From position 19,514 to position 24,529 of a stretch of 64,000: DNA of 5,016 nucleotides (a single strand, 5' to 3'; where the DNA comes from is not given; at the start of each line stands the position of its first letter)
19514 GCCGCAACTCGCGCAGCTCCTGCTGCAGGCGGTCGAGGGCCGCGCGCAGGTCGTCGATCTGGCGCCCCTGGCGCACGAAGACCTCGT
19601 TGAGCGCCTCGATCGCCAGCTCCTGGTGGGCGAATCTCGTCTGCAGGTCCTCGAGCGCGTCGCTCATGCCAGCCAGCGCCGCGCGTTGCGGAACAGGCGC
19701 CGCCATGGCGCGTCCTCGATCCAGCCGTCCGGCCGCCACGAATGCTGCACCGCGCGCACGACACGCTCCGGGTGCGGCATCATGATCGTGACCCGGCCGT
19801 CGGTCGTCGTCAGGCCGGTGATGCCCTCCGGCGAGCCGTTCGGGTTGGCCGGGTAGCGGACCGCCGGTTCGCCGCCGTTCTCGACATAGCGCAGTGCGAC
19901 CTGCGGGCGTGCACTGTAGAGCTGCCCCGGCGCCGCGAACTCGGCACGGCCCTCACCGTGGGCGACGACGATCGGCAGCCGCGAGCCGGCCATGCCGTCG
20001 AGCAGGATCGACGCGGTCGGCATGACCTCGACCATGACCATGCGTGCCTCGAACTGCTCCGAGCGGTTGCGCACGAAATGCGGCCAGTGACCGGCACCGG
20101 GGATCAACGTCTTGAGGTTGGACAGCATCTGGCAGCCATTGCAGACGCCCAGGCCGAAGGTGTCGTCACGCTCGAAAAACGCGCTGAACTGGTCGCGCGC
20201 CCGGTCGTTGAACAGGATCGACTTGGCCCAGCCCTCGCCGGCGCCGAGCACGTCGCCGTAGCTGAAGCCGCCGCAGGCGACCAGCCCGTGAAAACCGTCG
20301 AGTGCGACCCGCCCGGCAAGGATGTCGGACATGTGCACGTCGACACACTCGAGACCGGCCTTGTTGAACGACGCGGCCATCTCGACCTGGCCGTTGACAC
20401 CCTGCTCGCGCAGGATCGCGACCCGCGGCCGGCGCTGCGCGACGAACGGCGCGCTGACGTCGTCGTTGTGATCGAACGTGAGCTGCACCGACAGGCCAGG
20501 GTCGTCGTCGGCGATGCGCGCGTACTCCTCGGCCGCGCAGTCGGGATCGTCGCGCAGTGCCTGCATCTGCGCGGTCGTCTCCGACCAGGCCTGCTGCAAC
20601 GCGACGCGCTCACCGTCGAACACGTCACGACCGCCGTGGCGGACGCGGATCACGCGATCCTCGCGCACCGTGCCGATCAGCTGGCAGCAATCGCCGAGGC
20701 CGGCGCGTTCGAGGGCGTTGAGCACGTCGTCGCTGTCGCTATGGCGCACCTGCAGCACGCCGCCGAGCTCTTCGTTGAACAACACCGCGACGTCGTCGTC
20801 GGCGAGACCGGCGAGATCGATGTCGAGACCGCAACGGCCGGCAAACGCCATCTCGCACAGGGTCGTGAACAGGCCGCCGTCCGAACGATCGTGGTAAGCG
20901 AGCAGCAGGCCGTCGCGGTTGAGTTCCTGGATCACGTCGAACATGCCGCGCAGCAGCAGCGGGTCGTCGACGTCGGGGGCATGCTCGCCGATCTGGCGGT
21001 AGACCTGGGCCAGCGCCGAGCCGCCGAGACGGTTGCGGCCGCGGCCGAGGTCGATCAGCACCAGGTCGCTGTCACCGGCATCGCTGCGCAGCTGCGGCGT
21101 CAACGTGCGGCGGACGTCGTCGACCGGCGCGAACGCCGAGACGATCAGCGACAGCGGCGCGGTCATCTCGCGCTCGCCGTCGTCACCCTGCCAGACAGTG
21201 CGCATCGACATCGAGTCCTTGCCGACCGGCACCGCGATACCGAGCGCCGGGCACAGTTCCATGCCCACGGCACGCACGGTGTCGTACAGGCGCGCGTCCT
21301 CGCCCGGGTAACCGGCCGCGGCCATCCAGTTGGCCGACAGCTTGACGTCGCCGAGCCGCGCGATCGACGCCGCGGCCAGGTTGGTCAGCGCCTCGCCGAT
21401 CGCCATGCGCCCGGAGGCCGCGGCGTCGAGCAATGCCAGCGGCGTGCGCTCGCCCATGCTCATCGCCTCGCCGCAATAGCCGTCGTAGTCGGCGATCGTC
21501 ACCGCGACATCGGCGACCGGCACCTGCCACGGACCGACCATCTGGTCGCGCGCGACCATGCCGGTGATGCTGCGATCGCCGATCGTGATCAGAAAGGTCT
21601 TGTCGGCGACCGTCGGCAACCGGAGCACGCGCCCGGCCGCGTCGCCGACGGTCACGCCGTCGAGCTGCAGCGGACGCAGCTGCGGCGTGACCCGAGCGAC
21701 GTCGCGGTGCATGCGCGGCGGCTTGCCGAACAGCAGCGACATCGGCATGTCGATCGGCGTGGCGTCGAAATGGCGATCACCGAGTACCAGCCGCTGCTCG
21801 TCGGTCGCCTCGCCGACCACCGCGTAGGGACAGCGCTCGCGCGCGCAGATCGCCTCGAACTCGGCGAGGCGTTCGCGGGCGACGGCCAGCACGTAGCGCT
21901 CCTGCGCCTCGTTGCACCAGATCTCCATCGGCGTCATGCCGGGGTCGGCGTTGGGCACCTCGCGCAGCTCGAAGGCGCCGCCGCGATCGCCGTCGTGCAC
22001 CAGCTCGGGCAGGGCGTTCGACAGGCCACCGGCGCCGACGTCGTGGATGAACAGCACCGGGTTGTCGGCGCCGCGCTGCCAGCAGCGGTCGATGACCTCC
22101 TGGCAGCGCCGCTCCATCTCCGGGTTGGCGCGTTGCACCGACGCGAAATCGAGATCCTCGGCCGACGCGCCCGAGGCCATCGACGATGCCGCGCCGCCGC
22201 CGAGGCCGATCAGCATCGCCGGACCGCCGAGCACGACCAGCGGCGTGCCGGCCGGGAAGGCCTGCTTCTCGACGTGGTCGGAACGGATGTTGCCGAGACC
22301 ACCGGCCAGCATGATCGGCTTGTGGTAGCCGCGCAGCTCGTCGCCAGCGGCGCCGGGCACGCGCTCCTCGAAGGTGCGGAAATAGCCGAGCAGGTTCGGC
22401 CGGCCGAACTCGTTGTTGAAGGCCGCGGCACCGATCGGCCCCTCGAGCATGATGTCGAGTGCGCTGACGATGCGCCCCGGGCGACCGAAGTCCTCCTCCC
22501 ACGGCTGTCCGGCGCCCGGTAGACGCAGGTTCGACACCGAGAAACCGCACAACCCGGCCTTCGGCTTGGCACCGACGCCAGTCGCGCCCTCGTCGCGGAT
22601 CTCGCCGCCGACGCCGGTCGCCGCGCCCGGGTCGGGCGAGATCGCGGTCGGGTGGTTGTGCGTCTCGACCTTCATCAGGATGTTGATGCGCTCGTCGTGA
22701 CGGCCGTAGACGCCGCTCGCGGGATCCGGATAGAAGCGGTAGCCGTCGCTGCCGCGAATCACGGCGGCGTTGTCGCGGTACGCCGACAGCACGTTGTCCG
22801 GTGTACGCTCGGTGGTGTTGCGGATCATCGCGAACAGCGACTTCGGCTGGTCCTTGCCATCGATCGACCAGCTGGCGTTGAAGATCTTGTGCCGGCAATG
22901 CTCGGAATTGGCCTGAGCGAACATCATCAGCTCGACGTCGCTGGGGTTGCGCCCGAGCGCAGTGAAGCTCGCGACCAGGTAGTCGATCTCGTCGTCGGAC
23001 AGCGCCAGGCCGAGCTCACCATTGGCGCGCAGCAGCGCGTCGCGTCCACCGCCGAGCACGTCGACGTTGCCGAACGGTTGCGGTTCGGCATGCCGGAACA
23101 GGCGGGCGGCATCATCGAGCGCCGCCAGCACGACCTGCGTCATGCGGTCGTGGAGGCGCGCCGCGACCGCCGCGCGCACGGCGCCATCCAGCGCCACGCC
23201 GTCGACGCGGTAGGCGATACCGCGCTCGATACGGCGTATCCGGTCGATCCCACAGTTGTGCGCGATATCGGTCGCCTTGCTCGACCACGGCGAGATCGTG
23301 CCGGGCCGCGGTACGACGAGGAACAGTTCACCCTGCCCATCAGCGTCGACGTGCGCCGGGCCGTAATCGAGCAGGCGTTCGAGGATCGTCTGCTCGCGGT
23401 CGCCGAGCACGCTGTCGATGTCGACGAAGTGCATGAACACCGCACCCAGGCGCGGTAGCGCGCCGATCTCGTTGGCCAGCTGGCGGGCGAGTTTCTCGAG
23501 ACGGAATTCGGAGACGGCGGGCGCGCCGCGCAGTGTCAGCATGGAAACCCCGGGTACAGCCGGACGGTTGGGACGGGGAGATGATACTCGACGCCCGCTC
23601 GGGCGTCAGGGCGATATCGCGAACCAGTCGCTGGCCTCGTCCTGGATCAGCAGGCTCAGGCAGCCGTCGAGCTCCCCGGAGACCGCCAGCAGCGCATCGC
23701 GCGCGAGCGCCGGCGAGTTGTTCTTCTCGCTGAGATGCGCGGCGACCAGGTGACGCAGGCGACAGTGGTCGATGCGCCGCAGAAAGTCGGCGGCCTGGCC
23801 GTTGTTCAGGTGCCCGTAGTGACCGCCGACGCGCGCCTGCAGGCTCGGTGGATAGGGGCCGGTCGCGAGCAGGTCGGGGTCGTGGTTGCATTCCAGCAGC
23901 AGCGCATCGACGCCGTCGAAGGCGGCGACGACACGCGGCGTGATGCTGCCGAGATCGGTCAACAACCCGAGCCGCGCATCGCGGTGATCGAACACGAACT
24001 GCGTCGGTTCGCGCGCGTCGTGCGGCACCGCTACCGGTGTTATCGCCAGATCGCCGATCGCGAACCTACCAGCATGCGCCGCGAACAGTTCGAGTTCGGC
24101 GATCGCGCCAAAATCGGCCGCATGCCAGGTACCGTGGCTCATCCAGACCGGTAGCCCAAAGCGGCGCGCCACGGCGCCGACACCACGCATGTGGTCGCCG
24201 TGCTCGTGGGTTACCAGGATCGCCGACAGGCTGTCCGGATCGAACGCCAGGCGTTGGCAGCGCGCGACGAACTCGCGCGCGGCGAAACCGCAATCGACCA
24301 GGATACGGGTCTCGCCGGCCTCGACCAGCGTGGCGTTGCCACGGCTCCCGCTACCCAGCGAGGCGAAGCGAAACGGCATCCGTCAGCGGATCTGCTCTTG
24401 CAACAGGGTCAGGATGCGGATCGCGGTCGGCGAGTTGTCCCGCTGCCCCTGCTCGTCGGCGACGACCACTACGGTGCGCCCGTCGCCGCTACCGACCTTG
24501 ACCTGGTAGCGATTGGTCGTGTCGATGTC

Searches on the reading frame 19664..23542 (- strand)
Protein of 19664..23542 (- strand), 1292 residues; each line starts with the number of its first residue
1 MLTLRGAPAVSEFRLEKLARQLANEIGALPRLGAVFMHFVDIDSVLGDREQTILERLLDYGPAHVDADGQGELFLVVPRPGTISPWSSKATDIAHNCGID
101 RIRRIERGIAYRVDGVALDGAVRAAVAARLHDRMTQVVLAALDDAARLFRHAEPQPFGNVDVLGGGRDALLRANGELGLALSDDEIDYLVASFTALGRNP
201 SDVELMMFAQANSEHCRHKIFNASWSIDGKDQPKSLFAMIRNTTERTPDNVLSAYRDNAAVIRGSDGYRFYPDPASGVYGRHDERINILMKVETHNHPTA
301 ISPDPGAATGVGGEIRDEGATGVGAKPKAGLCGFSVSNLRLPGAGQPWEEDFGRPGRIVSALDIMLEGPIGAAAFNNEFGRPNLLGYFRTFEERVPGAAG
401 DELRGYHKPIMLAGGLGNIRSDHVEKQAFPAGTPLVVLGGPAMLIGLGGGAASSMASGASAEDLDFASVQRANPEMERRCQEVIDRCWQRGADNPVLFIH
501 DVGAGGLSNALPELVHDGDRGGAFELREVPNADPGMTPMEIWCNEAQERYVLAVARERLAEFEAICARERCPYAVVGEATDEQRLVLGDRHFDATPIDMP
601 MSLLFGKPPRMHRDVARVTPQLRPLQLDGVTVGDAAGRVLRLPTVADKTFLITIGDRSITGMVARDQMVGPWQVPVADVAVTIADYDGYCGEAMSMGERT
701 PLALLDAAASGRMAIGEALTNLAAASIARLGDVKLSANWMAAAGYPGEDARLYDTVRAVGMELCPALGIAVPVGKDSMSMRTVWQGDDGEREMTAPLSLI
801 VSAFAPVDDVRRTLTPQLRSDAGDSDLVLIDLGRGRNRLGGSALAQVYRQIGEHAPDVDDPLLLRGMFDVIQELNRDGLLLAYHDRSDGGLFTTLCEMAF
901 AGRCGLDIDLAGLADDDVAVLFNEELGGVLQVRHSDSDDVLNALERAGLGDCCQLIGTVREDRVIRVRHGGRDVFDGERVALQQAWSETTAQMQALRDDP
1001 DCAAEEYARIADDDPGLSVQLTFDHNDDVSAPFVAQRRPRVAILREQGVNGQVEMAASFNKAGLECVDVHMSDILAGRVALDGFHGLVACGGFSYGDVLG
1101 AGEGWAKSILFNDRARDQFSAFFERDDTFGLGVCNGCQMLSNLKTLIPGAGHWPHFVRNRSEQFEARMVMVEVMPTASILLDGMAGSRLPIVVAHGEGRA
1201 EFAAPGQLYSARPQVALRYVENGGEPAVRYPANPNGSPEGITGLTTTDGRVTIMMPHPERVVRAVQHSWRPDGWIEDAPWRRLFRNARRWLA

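Call 27: search_protein_families(library=pfam, proteins=[window:19664-23542:-], max_evalue=0.001)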
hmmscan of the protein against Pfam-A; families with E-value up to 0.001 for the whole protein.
window:19664-23542:- (1292 aa): 5 families
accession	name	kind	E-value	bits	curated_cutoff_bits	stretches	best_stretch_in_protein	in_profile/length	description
PF13507.12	GATase_5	-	4.6e-105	350.8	27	1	1038-1291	1-260/260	CobB/CobQ-like glutamine amidotransferase domain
PF22689.1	FGAR-AT_PurM_N-like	-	2.1e-83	278.3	27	1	647-806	1-160/160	FGAR-AT PurM_N-like domain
PF02769.27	AIRS_C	-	1.4e-55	188.1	23.1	2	432-587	3-153/156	AIR synthase related protein, C-terminal domain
PF18076.6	FGAR-AT_N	-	6.2e-41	139.4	26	1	36-149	2-115/115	Formylglycinamide ribonucleotide amidotransferase N-terminal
PF18072.6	FGAR-AT_linker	-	5.7e-24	84.8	26.6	1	172-219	3-50/50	Formylglycinamide ribonucleotide amidotransferase linker domain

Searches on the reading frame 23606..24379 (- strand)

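Call 27: search_protein_families(library=pfam, proteins=[window:23606-24379:-], max_evalue=0.001)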
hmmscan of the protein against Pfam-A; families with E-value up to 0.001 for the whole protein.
window:23606-24379:- (257 aa): 2 families
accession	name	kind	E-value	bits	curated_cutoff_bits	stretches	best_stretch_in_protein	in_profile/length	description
PF12706.13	Lactamase_B_2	-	3.9e-20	72.7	27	1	24-206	1-193/200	Beta-lactamase superfamily domain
PF00753.33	Lactamase_B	-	5.2e-15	56.3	22.7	1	13-88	5-81/196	Metallo-beta-lactamase superfamily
